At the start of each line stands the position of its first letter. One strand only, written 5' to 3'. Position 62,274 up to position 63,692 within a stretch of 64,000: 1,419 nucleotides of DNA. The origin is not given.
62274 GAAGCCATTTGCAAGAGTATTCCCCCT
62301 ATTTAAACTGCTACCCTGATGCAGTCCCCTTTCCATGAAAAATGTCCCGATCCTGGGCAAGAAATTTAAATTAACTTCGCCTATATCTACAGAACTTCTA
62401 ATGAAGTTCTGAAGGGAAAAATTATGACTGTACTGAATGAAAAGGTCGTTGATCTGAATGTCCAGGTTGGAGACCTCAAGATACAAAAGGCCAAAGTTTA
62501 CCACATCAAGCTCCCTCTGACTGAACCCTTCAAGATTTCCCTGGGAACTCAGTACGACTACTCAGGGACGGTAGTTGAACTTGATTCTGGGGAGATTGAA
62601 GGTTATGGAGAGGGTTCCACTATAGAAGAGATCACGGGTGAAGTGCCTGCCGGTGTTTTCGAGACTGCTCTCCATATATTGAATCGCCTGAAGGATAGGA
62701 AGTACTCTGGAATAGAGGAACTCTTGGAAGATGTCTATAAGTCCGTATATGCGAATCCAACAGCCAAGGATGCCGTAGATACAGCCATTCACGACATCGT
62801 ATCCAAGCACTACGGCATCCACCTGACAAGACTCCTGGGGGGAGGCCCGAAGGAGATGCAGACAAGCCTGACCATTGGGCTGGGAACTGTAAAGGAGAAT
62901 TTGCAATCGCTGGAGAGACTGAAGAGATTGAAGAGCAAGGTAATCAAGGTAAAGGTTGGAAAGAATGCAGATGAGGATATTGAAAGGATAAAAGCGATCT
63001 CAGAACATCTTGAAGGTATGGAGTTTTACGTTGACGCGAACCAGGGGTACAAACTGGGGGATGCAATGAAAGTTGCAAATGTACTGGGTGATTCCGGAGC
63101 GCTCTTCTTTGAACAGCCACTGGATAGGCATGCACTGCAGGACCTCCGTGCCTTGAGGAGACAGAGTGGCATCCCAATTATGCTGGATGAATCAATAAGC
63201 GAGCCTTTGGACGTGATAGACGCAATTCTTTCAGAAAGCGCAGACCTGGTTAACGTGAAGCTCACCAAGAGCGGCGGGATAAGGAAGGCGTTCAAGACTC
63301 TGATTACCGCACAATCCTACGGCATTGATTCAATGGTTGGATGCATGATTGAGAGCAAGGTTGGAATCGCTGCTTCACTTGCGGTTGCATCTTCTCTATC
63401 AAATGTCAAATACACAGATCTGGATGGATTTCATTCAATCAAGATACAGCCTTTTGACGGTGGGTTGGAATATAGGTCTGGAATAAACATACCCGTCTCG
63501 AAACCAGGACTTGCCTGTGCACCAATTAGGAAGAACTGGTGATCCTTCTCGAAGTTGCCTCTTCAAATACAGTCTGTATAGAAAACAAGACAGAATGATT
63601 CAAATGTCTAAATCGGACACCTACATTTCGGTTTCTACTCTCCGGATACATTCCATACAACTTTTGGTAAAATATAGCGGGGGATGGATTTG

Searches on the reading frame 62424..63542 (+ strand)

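Call 43: search_protein_families(library=ncbifam, proteins=[window:62424-63542:+], max_evalue=0.00001)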
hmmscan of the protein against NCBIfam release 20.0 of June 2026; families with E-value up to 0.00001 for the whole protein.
window:62424-63542:+ (372 aa): 16 families
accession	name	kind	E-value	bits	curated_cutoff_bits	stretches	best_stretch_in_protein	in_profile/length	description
NF041118.1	A_G_epim_Thtga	equivalog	9.3e-59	199.2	500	1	19-347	2-331/341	L-Ala-D/L-Glu epimerase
NF042940.1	racemase_DgcA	equivalog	1.7e-45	155.7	400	1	25-340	3-300/323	N-acetyl-D-Glu racemase DgcA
TIGR02534.1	mucon_cyclo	subfamily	8.8e-42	143.5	334.95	1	27-363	8-353/368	muconate/chloromuconate family cycloisomerase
TIGR01928.1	menC_lowGC_arch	equivalog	5.1e-36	124.3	200.65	1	26-327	1-301/325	o-succinylbenzoate synthase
NF011708.0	PRK15129.1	equivalog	1.6e-30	106.3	343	1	22-341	3-306/321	L-Ala-D/L-Glu epimerase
NF043002.1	HProlDhtase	equivalog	3.4e-27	95.3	500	1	18-367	1-354/366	cis-3-hydroxy-L-proline dehydratase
NF002782.0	PRK02901.1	equivalog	3.7e-24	85.3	288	1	171-330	103-263/328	o-succinylbenzoate synthase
NF040866.1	AraD_Arch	equivalog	3.8e-22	78.8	650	1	93-364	76-358/372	arabinonate dehydratase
NF047820.1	TalGalacDh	equivalog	1.1e-20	73.9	500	1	114-326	107-324/371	L-talarate/galactarate dehydratase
TIGR01927.1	menC_gam_Gplu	equivalog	1.2e-20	74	130.55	1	26-339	1-296/307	o-succinylbenzoate synthase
NF003473.0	PRK05105.1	equivalog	2.9e-18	66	236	1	20-342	3-307/331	o-succinylbenzoate synthase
NF040790.2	glucon_galact_dh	equivalog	1.6e-15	56.8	750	1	183-328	175-320/390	bifunctional D-gluconate/D-galactonate dehydratase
NF002739.0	PRK02714.1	equivalog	9.2e-14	51.6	259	1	149-327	112-292/320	o-succinylbenzoate synthase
NF043051.1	ManoateDhtManD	equivalog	1.5e-13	50.3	550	1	204-363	211-371/403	D-mannonate dehydratase ManD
NF010624.0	PRK14017.1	equivalog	3.7e-13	49.3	311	1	52-328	21-306/382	galactonate dehydratase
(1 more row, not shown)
